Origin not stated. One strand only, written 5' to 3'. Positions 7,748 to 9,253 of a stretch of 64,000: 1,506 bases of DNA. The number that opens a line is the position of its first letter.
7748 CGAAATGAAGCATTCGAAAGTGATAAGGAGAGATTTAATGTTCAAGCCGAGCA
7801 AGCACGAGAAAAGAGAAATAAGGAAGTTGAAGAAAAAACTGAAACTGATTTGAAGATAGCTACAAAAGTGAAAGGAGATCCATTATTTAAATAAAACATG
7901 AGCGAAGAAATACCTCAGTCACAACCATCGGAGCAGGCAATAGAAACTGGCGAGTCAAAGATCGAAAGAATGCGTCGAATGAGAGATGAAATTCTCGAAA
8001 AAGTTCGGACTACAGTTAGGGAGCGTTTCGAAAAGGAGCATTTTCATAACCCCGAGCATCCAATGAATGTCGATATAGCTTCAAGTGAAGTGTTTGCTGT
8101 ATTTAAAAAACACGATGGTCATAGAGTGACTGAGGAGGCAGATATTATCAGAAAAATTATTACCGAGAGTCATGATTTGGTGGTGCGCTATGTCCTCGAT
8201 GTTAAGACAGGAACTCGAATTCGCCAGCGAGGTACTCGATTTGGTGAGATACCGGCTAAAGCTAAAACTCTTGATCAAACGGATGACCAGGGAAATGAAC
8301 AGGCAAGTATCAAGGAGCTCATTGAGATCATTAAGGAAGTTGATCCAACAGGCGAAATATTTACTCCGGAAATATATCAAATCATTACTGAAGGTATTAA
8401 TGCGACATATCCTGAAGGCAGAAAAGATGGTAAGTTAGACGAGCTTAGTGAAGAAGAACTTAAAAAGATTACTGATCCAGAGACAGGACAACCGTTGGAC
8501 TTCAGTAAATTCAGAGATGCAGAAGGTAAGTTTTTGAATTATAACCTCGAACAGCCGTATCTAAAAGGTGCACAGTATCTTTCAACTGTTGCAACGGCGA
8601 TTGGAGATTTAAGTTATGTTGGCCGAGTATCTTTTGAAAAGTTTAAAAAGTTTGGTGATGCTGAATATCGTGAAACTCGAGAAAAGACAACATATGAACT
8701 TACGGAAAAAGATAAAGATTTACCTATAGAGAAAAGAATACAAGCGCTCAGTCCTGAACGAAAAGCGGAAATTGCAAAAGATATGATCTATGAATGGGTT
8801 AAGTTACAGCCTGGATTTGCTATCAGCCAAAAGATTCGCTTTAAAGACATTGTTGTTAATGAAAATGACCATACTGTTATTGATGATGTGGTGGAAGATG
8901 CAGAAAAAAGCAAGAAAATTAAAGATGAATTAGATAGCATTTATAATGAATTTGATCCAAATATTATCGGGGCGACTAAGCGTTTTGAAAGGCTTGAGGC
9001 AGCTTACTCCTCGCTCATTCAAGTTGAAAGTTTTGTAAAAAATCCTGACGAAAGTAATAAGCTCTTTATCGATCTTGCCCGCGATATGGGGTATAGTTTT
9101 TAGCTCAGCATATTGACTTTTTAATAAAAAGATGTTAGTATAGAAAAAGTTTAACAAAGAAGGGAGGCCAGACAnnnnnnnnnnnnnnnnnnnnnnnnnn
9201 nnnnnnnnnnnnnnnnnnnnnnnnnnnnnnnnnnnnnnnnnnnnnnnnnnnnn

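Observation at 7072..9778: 33-nt near-identical direct repeat with promoter architecture brackets a tRNA-Leu/ORFan/GC-rich NUDIX block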

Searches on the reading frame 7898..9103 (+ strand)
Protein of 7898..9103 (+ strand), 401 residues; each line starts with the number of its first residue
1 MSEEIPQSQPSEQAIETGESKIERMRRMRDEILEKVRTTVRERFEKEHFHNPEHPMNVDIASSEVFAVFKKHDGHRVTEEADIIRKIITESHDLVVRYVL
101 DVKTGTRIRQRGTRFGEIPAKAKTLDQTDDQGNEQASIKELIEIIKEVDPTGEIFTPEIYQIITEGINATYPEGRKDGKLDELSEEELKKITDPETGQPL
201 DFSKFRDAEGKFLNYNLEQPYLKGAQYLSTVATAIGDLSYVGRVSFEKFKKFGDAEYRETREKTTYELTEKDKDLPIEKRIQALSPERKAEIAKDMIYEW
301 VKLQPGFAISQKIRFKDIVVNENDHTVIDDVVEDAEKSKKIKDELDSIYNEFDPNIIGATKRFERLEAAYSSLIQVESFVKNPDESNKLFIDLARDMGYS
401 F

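Call 7: search_protein_families(library=pfam, proteins=[window:7898-9103:+], max_evalue=0.01)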
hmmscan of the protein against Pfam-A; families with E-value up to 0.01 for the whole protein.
window:7898-9103:+ (401 aa): 0 families

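Call 14: find_encoding_contigs(protein=window:7898-9103:+, flank=10000, max_places=10)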
Protein window:7898-9103:+ (401 aa): no gene with exactly this product is on record in the collection.

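Call 41: search_protein_families(library=phrogs, proteins=[window:7898-9103:+], max_evalue=0.1)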
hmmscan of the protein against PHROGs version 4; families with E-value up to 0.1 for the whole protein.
window:7898-9103:+ (401 aa): 1 family
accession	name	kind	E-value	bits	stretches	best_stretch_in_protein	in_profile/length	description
phrog_18910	-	unknown function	0.00019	22.2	1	328-381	29-82/241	-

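Call 42: search_protein_families(library=ncbifam, proteins=[window:7898-9103:+], max_evalue=0.1)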
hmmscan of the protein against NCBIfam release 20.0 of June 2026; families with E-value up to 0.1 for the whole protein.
window:7898-9103:+ (401 aa): 1 family
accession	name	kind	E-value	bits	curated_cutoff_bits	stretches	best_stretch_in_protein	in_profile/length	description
NF002631.0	PRK02302.1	equivalog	0.0019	18.5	103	1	310-364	33-84/90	hypothetical protein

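Call 44: find_homologous_proteins(query=window:7898-9103:+)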
Query window:7898-9103:+ (401 aa): 2 proteins with E <= 0.001 among 7795 candidates.
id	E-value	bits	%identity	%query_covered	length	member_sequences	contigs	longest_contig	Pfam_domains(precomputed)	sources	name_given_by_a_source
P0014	6.9e-258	873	100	100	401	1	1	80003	-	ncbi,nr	ncbi:hypothetical protein KW782_01025 [Candidatus Parcubacteria bacterium]|nr:hypothetical protein [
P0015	4.6e-46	176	32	96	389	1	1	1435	-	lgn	-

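Call 59: search_dna_similar(query=window:7898-9103:+, collection=phages, mode=protein, max_evalue=0.001)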
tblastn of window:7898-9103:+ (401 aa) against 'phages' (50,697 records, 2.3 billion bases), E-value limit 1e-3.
No match.

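Call 60: search_dna_similar(query=window:7898-9103:+, collection=plasmids, mode=protein, max_evalue=0.001)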
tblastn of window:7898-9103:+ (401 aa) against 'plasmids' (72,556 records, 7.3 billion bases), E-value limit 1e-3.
No match.

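Call 63: find_encoding_contigs(protein=P0015, flank=3000, max_places=3)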
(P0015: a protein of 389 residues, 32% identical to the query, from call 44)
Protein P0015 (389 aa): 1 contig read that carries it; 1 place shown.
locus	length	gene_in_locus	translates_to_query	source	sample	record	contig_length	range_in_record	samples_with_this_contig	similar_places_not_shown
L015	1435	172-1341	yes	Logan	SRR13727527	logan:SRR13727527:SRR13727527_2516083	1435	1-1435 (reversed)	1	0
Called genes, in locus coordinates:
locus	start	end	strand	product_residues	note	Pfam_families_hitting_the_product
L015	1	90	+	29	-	?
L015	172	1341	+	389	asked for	-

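Call 72: search_solved_structures(query=A2, max_evalue=10)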
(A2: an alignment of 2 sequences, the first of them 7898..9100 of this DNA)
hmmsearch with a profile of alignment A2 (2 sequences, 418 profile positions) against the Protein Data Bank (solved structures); distinct sequences matched with E-value up to 10: 6.
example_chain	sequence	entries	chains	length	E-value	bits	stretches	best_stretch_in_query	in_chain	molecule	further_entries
5zws_B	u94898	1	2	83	0.13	14.2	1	54-102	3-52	Acyl carrier protein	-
5zwt_A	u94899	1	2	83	0.32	13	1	54-102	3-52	Acyl carrier protein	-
5vyd_A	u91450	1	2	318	0.34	12.9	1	27-95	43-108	Phosphodiesterase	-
7d7p_A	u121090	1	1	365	0.42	12.6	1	27-95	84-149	Phosphodiesterase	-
4bkg_A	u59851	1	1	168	0.43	12.5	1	39-104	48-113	SMALL UBIQUITIN-RELATED MODIFIER 2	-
2m5r_A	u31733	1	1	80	0.54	12.2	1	57-102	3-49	Acyl carrier protein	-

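Call 73: predict_structure(alignment_id=A2)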
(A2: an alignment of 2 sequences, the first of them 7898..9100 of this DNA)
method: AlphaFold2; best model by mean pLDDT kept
length: 401 residues; sequences in the alignment: 2
mean_pLDDT: 59.8   pTM: 0.56
mean pLDDT of the five models: 59.8, 54.0, 53.3, 53.1, 52.4
residues with pLDDT >= 90: 21; 70-90: 121; 50-70: 131; < 50: 128
segments of 3 or more residues with pLDDT < 50: 1-17, 43-56, 93-135, 169-180, 215-226, 239-259, 322-326
pLDDT, mean of each block of 10 residues (from residue 1): 32 44 78 67 38 46 66 59 67 45 29 25 26 50 75 73 57 38 64 68 70 46 47 54 39 41 66 75 87 79 69 60 48 70 73 73 87 93 92 75 46
secondary structure, 60 per line:
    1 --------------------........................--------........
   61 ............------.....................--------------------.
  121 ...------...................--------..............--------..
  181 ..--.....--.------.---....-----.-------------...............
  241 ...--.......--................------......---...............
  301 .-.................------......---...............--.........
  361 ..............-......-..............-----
elements in order: H21-44 H53-72 H79-99 H120-123 H130-148 H157-170 H179-182 H185-189 H226-243 H246-252 H255-270 H277-282 H286-301 H303-319 H326-331 H335-349 H352-374 H376-381 H383-396

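Call 75: fold_search(model_id=the predicted structure, library=pdb)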
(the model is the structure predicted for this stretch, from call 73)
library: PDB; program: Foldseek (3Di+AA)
matches with E <= 10: 174; with E <= 0.001: 0
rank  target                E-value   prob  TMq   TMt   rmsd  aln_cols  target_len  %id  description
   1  6r0a                  1.9e-01  0.25  0.18  0.19  23.2       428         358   11  T. cruzi FPPS in complex with 3-((4-(benzo[d]thiazol-2-yl)piperazin-1-yl)methyl)-1H-indol-5-ol (released 2020-04-01)
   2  4rxc_B                2.4e-01  0.28  0.20  0.21  22.8       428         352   12  T. Brucei Farnesyl Diphosphate Synthase Complexed with Homorisedronate BPH-6 (released 2015-04-15)
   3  8rd2_B                2.4e-01  0.14  0.15  0.15  27.2       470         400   11  Trypanosoma brucei Invariant Surface Glycoprotein 75 (ISG75) (released 2024-02-14)
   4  8rd2_A                3.6e-01  0.14  0.17  0.17  26.8       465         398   11  Trypanosoma brucei Invariant Surface Glycoprotein 75 (ISG75) (released 2024-02-14)
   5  3o1j_A                5.8e-01  0.14  0.14  0.20  36.0       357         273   11  Crystal Structure of the TorS sensor domain - TorT complex in the absence of isopropanol (released 2011-12-21)
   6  7ue2_A                6.5e-01  0.10  0.13  0.14  22.1       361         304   12  Crystal structure of designed helical repeat protein RPB_PLP3_R6 bound to PLPx6 peptide (released 2023-03-29)
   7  6nmj_B                7.1e-01  0.05  0.09  0.09  24.9       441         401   10  Crystal Structure of Rat Ric-8A G alpha binding domain, "Paratone-N Immersed" (released 2019-06-26)
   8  2h40                  9.9e-01  0.38  0.25  0.30  12.6       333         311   14  Crystal structure of the catalytic domain of unliganded PDE5 (released 2006-06-06)
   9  2f7m                  9.9e-01  0.12  0.18  0.20  21.4       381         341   12  Crystal Structure of Unliganded Human FPPS (released 2006-02-28)
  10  8g9j                  1.0e+00  0.15  0.16  0.25  19.2       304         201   12  Geometrically programmable nanomaterial construction using regularized protein building blocks (released 2024-03-13)
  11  6h2x                  1.1e+00  0.06  0.12  0.13  56.5       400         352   15  MukB coiled-coil elbow from E. coli (released 2019-03-06)
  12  2i19_B                1.3e+00  0.11  0.19  0.20  22.6       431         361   12  T. Brucei farnesyl diphosphate synthase complexed with bisphosphonate (released 2006-10-17)
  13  4tql_A                1.3e+00  0.08  0.10  0.16  31.5       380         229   10  Computationally designed three helix bundle (released 2014-10-15)
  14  9mg8_B                1.3e+00  0.07  0.14  0.15  25.2       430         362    8  Crystal Structure of b-iTHR-110 (released 2025-12-17)
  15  7y85_D                1.3e+00  0.07  0.14  0.10  22.7       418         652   10  CryoEM structure of type III-E CRISPR Craspase gRAMP-crRNA in complex with TPR-CHAT protease bound to self RNA target (released 2022-12-14)
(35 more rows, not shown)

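Call 91: search_protein_representatives(alignment_id=A2)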
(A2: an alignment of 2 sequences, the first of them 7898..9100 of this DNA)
Query: 2 sequences, 418 profile positions. Proteins with E-value up to 0.001 (for the whole library): 168; up to 1e-10: 94; up to 1e-30: 27. The best 150 are listed.
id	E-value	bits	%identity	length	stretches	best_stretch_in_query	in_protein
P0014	1.8e-227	771.4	-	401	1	1-410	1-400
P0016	7.1e-102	357.7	-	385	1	3-412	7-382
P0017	7.2e-96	338.0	-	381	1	16-409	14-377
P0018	1.0e-94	334.1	-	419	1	14-409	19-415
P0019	7.0e-94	331.4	-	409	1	20-413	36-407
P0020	8.7e-91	321.2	-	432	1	16-410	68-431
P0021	5.0e-86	305.5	-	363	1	24-409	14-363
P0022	1.2e-72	261.4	-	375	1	25-413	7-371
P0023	1.2e-67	245.0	-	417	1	26-414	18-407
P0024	2.6e-63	230.7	-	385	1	16-410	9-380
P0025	8.2e-60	219.2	-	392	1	10-411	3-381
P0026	1.0e-58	215.6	-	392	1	8-378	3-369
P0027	4.7e-58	213.4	-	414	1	26-410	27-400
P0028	4.8e-58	213.4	-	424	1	23-410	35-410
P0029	4.5e-57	210.2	-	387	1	14-410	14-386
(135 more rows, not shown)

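Call 93: search_protein_families(library=pfam, alignment_id=A4, max_evalue=0.01)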
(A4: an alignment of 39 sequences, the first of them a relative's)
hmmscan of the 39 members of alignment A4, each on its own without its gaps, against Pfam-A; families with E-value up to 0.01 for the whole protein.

A. member 1, P0014 (401 aa): 0 families

B. families by the number of members that match (of 39 scanned): 4 families
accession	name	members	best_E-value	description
PF21788.2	TNP-like_GBD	1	0.00051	TNP-like, GTP-binding insertion domain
PF07862.16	Nif11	1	0.0013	Nif11 domain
PF14130.12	Cap4_nuclease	1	0.0014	Cap4, dsDNA endonuclease domain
PF09339.16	HTH_IclR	1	0.008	IclR helix-turn-helix domain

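Call 94: search_solved_structures(query=A4, max_evalue=1)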
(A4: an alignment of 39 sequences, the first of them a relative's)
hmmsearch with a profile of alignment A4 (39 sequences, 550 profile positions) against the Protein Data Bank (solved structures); distinct sequences matched with E-value up to 1: 32.
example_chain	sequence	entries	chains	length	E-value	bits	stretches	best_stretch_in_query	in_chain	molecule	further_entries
5vyd_A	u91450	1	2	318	0.00011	24.4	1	24-93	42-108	Phosphodiesterase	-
7d7p_A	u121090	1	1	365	0.00014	24.1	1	24-93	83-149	Phosphodiesterase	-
3ecm_A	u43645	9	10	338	0.00038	22.6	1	40-92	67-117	High affinity cAMP-specific and IBMX-insensitive 3',5'-cyclic phosphodiesterase 8A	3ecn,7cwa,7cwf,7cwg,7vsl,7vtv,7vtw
8yta_A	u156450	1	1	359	0.00041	22.4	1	40-92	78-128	High affinity cAMP-specific and IBMX-insensitive 3',5'-cyclic phosphodiesterase 8A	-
3v93_A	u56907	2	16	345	0.024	16.6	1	36-92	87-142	Cyclic nucleotide specific phosphodiesterase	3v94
6fg5_A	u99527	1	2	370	0.027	16.5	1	40-92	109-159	Phosphodiesterase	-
6ezu_A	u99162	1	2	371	0.027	16.5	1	40-92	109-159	Phosphodiesterase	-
5b25_A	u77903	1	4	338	0.1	14.6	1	32-92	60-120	Calcium/calmodulin-dependent 3',5'-cyclic nucleotide phosphodiesterase 1B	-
5uoy_A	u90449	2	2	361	0.11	14.4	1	32-92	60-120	Calcium/calmodulin-dependent 3',5'-cyclic nucleotide phosphodiesterase 1B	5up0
1taz_A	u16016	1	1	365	0.12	14.4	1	32-92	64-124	Calcium/calmodulin-dependent 3',5'-cyclic nucleotide phosphodiesterase 1B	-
4npv_A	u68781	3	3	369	0.12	14.3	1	32-92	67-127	Calcium/calmodulin-dependent 3',5'-cyclic nucleotide phosphodiesterase 1B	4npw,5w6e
3g3n_A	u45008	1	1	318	0.21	13.5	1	39-92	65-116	High affinity cAMP-specific 3',5'-cyclic phosphodiesterase 7A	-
5a0d_A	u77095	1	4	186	0.24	13.3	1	311-380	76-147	SURFACE ANCHORED PROTEIN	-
1zkl_A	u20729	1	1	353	0.25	13.3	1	39-92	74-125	High-affinity cAMP-specific 3',5'-cyclic phosphodiesterase 7A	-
5a0g_A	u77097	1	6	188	0.25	13.2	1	311-380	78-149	SURFACE ANCHORED PROTEIN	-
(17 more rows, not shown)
